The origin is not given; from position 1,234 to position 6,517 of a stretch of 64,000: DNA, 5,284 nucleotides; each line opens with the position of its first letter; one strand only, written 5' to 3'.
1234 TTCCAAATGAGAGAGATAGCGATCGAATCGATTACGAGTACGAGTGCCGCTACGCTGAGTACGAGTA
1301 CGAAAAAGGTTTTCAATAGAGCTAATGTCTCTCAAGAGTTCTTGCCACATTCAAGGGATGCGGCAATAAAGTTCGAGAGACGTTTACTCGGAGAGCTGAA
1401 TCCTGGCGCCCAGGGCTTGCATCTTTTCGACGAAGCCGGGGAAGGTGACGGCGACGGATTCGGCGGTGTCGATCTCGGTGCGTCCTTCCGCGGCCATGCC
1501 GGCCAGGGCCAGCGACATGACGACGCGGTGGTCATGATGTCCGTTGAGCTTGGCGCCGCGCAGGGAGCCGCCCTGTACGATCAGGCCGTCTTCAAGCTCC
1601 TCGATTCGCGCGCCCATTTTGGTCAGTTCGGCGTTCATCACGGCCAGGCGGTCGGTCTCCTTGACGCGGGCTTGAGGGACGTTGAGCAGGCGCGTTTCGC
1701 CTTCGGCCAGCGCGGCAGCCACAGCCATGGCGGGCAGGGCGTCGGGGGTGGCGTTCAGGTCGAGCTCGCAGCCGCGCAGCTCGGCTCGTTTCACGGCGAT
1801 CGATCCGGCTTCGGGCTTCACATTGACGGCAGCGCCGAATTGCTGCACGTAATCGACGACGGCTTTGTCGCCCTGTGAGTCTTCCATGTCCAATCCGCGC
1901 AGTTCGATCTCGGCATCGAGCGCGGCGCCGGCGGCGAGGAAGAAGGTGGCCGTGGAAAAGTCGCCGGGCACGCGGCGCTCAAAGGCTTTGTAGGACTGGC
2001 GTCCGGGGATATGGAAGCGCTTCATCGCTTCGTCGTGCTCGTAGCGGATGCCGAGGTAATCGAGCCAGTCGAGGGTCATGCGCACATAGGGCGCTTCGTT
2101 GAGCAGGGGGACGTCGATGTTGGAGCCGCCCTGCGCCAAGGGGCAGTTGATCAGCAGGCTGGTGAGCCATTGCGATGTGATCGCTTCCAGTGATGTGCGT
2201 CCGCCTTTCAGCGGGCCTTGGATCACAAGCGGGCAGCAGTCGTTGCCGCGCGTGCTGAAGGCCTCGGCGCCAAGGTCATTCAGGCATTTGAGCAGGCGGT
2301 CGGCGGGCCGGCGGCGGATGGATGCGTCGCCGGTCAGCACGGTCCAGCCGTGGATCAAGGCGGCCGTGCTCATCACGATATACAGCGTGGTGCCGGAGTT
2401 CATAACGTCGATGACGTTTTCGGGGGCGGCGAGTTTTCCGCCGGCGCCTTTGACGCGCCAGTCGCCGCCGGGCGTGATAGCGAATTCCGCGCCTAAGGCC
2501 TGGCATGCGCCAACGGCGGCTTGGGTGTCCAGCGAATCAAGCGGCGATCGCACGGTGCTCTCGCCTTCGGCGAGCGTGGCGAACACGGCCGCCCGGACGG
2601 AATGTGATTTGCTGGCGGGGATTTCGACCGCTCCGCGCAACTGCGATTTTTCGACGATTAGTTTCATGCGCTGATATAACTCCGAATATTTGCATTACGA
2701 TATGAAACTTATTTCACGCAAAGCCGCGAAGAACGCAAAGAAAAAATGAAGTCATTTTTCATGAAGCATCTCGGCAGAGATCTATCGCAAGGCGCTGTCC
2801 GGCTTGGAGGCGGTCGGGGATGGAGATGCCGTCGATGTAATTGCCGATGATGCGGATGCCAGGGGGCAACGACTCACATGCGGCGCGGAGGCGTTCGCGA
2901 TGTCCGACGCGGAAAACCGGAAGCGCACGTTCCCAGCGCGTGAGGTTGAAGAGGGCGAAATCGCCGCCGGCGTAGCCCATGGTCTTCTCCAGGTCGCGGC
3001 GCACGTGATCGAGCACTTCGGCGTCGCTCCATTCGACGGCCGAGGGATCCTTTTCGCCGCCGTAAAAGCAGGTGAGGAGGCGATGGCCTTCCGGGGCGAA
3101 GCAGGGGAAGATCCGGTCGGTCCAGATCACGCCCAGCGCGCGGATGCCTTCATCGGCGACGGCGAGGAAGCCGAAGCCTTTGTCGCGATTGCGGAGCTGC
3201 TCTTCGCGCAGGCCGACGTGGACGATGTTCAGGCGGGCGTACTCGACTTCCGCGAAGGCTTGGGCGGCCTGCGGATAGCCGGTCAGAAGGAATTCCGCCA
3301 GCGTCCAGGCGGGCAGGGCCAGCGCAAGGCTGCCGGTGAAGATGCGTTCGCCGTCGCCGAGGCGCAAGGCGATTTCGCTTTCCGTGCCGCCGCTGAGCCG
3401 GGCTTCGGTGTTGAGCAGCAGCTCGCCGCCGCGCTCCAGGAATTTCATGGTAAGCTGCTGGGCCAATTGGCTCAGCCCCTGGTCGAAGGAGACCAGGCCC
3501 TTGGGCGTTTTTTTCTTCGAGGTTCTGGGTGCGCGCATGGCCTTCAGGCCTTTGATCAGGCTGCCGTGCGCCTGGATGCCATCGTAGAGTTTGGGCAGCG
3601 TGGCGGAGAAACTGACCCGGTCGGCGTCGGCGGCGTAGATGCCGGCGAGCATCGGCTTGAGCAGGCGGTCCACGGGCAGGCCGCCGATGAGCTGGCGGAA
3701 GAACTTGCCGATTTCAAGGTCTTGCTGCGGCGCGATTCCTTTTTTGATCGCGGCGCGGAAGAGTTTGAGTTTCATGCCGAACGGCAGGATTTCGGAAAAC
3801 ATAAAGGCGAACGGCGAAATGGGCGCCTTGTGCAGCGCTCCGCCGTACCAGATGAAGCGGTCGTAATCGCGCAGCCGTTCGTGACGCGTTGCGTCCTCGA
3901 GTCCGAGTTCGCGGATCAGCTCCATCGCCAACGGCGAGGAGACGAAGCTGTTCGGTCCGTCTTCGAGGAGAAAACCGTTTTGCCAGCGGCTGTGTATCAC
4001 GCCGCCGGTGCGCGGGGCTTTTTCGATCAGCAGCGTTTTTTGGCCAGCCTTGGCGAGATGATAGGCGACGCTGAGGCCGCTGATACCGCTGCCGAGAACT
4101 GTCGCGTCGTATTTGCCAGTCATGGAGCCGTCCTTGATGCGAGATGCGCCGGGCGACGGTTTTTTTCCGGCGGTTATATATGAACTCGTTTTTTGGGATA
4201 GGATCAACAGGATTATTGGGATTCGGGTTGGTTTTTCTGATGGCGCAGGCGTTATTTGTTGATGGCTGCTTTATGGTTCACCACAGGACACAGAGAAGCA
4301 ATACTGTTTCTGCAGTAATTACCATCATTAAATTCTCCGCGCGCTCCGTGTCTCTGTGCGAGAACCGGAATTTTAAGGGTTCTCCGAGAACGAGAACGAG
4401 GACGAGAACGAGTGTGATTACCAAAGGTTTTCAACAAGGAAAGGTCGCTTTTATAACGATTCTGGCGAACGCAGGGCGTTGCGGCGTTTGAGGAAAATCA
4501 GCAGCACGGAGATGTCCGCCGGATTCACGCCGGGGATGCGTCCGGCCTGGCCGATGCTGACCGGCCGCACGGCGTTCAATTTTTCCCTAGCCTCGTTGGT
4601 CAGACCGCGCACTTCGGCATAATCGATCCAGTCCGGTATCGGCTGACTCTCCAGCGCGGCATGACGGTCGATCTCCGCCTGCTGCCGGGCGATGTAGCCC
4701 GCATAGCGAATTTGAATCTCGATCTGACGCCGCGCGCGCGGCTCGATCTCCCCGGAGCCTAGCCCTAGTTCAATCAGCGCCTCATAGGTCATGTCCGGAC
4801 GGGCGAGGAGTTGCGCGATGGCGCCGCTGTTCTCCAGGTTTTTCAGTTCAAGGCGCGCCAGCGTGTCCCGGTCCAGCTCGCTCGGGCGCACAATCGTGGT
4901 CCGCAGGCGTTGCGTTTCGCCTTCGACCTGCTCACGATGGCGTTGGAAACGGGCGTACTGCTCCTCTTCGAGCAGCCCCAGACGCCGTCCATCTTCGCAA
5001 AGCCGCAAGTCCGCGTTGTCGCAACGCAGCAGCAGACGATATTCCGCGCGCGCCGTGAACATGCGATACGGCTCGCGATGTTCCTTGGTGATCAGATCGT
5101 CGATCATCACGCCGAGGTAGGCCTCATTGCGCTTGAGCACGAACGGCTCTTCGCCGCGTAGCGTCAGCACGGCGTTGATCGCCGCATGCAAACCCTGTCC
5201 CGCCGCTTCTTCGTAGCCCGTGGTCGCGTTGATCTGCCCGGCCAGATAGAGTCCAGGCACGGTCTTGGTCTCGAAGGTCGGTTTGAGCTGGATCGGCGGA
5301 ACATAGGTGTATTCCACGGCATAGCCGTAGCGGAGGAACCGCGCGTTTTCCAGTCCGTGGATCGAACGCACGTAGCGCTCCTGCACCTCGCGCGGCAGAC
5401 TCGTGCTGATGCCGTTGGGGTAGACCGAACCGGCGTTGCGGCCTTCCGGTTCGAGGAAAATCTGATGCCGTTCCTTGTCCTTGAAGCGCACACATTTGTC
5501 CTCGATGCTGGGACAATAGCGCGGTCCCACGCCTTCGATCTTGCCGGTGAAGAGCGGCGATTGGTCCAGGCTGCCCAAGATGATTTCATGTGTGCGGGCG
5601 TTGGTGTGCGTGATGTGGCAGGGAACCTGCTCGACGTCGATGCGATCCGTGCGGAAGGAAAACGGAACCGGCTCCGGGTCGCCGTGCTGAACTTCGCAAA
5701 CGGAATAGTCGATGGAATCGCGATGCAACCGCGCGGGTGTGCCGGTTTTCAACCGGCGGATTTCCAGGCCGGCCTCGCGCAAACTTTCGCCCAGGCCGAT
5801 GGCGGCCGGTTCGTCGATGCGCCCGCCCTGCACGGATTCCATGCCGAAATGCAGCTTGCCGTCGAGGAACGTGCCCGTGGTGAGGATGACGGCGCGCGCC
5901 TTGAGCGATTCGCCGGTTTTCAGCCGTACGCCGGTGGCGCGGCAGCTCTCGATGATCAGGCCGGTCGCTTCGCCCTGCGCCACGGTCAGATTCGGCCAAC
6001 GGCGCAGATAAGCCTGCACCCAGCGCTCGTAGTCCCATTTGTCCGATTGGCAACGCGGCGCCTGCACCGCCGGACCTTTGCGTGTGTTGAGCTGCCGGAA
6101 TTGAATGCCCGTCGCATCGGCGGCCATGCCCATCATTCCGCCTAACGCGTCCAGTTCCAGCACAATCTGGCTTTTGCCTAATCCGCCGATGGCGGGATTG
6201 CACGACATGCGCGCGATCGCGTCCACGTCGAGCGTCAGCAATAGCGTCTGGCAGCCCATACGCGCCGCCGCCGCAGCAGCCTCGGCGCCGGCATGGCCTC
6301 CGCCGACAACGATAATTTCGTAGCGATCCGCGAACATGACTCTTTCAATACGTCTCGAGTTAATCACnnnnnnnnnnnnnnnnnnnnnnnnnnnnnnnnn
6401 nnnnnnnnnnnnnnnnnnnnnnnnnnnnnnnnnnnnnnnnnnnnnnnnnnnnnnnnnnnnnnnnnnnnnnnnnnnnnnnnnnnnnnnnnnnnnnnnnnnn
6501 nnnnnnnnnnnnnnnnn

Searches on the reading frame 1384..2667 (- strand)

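Call 63: search_protein_families(library=pfam, proteins=[window:1384-2667:-], max_evalue=0.001)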
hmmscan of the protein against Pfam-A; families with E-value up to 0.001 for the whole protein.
window:1384-2667:- (427 aa): 1 family
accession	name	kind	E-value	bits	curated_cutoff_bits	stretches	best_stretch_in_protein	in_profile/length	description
PF00275.25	EPSP_synthase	-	4.1e-102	342.4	22.8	1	7-416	4-417/417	EPSP synthase (3-phosphoshikimate 1-carboxyvinyltransferase)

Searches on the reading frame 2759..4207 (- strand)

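Call 63: search_protein_families(library=pfam, proteins=[window:2759-4207:-], max_evalue=0.001)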
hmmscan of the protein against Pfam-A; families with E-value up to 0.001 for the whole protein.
window:2759-4207:- (482 aa): 6 families
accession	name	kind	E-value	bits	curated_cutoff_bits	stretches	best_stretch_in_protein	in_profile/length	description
PF01593.30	Amino_oxidase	-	1e-43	150.7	19.8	1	42-474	1-439/443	Flavin containing amine oxidoreductase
PF13450.12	NAD_binding_8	-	5.9e-13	49.3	21.9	1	37-101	1-68/68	NAD(P)-binding Rossmann-like domain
PF01266.30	DAO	-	1.9e-10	41.3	27.9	1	34-303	1-207/353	FAD dependent oxidoreductase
PF00890.30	FAD_binding_2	-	1.4e-06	28.3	20.4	1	34-78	1-43/414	FAD binding domain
PF12831.13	FAD_oxidored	-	1.6e-06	28.1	27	1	34-107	1-74/416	FAD dependent oxidoreductase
PF01946.23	Thi4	-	0.00035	20.3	26.2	1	33-103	18-82/235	Thi4 family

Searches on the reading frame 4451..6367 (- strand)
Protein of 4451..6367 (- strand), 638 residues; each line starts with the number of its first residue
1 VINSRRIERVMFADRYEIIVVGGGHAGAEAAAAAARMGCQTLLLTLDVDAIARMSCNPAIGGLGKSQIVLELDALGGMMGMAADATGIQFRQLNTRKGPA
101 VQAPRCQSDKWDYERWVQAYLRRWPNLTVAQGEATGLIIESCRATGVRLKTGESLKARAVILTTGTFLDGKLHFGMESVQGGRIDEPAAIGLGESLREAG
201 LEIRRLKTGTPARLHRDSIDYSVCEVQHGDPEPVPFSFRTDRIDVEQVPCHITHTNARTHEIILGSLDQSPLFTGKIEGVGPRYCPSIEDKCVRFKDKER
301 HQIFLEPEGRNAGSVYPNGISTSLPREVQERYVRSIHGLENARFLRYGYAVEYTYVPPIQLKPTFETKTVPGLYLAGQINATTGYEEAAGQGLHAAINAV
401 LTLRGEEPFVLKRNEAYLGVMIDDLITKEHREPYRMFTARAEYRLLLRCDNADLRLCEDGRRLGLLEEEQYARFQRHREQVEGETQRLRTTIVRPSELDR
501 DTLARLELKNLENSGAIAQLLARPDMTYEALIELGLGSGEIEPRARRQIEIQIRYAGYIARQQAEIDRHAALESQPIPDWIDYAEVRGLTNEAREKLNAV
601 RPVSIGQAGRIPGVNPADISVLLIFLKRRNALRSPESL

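Call 63: search_protein_families(library=pfam, proteins=[window:4451-6367:-], max_evalue=0.001)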
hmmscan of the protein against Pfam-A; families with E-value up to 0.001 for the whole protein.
window:4451-6367:- (638 aa): 6 families
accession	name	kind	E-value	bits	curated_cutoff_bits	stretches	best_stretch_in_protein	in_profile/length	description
PF01134.28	GIDA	-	6.6e-158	526.3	22.1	1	18-406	2-390/391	Glucose inhibited division protein A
PF13932.14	SAM_GIDA_C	-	1.6e-23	82.7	27.1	1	568-623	2-57/57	tRNA modifying enzyme MnmG/GidA C-terminal helical bundle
PF21680.2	GIDA_C_1st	-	2.6e-21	76.6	24.7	1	468-563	1-96/96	tRNA modifying enzyme MnmG/GidA C-terminal helical domain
PF12831.13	FAD_oxidored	-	2.2e-05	24.4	27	1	17-44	1-28/416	FAD dependent oxidoreductase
PF01262.27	AlaDh_PNT_C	-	0.00049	20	23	0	17-51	30-64/214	Alanine dehydrogenase/PNT, C-terminal domain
PF07992.20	Pyr_redox_2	-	0.00077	19.4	26.1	0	17-49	2-33/291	Pyridine nucleotide-disulphide oxidoreductase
